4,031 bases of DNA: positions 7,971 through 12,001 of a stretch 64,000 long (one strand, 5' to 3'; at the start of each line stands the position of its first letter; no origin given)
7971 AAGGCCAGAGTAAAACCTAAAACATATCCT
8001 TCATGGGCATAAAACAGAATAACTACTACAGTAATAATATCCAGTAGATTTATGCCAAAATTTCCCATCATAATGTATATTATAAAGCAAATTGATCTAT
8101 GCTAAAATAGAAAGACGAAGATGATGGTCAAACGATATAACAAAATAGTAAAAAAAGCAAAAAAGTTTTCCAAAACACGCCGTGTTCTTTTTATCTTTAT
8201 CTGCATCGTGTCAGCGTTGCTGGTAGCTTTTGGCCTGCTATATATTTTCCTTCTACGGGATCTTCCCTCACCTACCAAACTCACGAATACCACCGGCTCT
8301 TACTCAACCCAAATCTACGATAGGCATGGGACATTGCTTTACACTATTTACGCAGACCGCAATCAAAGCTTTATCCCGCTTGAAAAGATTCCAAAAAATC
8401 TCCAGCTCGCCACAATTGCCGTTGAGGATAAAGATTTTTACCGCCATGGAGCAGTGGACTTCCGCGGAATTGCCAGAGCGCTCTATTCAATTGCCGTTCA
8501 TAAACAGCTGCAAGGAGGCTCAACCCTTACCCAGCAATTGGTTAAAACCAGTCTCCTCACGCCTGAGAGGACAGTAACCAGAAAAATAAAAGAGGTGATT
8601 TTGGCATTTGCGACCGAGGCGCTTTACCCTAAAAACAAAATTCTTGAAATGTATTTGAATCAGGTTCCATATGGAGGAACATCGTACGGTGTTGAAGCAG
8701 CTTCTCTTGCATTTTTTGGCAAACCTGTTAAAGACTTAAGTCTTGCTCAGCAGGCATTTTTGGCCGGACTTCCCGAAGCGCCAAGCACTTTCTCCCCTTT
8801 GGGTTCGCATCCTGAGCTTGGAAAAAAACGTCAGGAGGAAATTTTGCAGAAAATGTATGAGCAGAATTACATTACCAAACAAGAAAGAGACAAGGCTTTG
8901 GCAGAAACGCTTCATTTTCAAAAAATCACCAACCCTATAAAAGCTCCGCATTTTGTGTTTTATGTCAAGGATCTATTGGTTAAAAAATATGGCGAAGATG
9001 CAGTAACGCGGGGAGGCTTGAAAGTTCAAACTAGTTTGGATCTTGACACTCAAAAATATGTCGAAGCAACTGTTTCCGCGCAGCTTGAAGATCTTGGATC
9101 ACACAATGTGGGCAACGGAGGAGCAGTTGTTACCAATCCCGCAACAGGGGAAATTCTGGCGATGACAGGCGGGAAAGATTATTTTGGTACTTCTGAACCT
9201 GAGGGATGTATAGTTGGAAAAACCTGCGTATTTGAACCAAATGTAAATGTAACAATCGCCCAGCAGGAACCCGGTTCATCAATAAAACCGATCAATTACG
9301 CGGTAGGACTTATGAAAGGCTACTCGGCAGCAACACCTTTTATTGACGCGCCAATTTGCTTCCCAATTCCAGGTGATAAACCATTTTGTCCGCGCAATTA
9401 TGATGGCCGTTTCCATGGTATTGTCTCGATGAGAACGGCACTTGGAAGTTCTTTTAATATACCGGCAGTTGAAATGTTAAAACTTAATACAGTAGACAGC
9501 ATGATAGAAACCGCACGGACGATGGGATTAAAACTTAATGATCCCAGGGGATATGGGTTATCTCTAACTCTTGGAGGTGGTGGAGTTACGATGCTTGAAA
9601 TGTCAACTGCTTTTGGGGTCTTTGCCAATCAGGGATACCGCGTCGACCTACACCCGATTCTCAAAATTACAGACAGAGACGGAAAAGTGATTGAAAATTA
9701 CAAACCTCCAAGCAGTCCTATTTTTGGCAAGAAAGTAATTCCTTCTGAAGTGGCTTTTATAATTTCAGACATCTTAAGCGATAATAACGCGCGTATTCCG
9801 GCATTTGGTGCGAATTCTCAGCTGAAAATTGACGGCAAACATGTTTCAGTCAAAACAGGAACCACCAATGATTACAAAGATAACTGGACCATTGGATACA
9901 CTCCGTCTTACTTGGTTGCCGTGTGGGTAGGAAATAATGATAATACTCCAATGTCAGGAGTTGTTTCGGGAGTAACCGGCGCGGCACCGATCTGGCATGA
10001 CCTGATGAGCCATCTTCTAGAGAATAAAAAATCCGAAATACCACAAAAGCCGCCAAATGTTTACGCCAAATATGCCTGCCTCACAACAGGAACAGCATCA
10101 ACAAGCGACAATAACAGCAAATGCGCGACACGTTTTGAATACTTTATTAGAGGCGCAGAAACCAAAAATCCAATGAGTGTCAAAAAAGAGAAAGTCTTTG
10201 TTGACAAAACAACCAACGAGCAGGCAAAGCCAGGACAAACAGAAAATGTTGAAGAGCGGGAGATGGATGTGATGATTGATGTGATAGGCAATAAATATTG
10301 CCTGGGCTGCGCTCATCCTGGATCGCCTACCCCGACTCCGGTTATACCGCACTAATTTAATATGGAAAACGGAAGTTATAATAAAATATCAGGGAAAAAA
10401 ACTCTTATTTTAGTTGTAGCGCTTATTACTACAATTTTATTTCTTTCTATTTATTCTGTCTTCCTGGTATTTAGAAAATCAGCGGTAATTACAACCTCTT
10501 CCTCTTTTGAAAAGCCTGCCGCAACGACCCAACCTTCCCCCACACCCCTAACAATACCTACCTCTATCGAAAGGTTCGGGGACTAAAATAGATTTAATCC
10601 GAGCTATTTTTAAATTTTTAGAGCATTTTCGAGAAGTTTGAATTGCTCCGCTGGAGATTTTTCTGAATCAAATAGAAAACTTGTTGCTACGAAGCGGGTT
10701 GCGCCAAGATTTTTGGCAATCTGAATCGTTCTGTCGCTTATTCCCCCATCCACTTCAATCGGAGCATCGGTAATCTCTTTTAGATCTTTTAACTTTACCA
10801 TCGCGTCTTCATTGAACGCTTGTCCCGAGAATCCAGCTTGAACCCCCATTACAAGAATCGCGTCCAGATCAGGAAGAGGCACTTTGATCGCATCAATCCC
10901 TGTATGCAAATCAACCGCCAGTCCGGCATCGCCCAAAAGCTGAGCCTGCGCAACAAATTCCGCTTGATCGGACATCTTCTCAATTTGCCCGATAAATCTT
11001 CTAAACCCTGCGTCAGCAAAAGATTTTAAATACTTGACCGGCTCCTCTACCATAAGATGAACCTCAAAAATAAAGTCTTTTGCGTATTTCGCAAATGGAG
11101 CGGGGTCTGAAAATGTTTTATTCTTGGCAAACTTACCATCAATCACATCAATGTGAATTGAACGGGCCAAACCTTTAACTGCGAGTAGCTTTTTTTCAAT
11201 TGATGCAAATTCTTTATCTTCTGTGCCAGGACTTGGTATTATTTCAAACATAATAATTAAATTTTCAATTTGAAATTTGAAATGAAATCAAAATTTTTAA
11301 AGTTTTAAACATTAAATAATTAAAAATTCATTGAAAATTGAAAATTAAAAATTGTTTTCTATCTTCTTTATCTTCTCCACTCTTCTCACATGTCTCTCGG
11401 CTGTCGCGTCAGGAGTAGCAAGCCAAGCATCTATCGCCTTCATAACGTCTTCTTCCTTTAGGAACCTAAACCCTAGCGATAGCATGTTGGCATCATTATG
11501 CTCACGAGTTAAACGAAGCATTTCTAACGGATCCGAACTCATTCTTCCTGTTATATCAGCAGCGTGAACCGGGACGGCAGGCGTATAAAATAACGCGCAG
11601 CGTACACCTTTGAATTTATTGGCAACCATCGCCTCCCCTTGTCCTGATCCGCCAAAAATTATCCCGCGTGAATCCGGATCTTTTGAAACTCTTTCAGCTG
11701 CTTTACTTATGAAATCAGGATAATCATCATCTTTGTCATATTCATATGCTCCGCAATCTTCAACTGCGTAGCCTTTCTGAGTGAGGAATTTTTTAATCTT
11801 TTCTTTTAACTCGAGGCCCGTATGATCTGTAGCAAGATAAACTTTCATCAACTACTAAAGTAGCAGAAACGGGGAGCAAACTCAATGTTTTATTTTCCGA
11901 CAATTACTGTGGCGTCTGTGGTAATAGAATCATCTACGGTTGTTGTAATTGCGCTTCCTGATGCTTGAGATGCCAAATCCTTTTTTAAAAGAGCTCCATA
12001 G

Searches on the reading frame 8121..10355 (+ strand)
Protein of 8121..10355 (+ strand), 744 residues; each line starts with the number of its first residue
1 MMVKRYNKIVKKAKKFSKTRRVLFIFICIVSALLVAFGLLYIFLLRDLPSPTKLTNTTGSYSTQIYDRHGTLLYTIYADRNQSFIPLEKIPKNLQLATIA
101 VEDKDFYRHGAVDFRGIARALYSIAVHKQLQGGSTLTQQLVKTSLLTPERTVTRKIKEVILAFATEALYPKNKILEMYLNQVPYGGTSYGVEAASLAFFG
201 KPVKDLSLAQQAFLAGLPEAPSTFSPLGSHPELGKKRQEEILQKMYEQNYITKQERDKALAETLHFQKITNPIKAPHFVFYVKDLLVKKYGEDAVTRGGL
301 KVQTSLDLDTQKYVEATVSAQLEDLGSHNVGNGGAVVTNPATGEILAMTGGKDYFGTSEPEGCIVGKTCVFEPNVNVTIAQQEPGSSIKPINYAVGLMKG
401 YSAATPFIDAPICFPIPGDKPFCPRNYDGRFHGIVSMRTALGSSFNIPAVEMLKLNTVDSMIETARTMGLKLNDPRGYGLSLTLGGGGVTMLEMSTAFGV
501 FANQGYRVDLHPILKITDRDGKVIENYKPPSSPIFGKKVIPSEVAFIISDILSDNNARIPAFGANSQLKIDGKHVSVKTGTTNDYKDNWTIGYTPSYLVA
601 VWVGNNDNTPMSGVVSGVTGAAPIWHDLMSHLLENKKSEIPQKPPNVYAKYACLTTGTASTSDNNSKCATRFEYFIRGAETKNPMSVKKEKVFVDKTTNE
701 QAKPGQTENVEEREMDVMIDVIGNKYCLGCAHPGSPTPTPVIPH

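Call 19: find_encoding_contigs(protein=window:8121-10355:+, flank=10000, max_places=6)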
Protein window:8121-10355:+ (744 aa): 1 contig read that carries it; 1 place shown.
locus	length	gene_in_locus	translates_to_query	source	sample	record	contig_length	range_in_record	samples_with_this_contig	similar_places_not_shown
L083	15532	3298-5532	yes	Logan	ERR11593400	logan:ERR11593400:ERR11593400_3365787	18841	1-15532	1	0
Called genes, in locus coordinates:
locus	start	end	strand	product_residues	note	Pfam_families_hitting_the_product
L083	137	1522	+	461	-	PF00929:RNase_T, PF13482:RNase_H_2 (faint), PF01541:GIY-YIG (weak), PF27096:UvrC_M, PF27115:Cho_C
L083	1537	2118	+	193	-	-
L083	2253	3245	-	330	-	PF02674:Colicin_V, PF00188:CAP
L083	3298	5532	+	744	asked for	PF00912:Transgly, PF00905:Transpeptidase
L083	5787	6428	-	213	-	PF00834:Ribul_P_3_epim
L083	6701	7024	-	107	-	PF02502:LacAB_rpiB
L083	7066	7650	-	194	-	PF13399:LytR_C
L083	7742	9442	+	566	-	PF08486:SpoIID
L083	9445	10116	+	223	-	-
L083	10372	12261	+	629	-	-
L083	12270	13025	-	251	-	-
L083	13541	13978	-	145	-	PF01668:SmpB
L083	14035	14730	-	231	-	PF18912:DZR_2, PF00156:Pribosyltran (weak)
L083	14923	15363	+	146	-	-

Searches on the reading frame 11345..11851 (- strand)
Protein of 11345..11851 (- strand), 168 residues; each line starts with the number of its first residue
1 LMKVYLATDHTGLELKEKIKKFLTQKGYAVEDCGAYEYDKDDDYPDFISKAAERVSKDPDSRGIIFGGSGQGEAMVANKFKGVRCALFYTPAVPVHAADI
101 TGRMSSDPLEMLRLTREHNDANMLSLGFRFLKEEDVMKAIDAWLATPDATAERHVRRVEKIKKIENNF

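Call 24: search_protein_families(library=pfam, proteins=[window:11345-11851:-])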
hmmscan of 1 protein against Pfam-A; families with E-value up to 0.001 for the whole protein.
window:11345-11851:- (168 aa): 1 family
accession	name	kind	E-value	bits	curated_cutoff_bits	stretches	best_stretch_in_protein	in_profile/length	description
PF02502.23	LacAB_rpiB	-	2.1e-40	138.3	24.7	2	4-91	1-87/138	Ribose/Galactose Isomerase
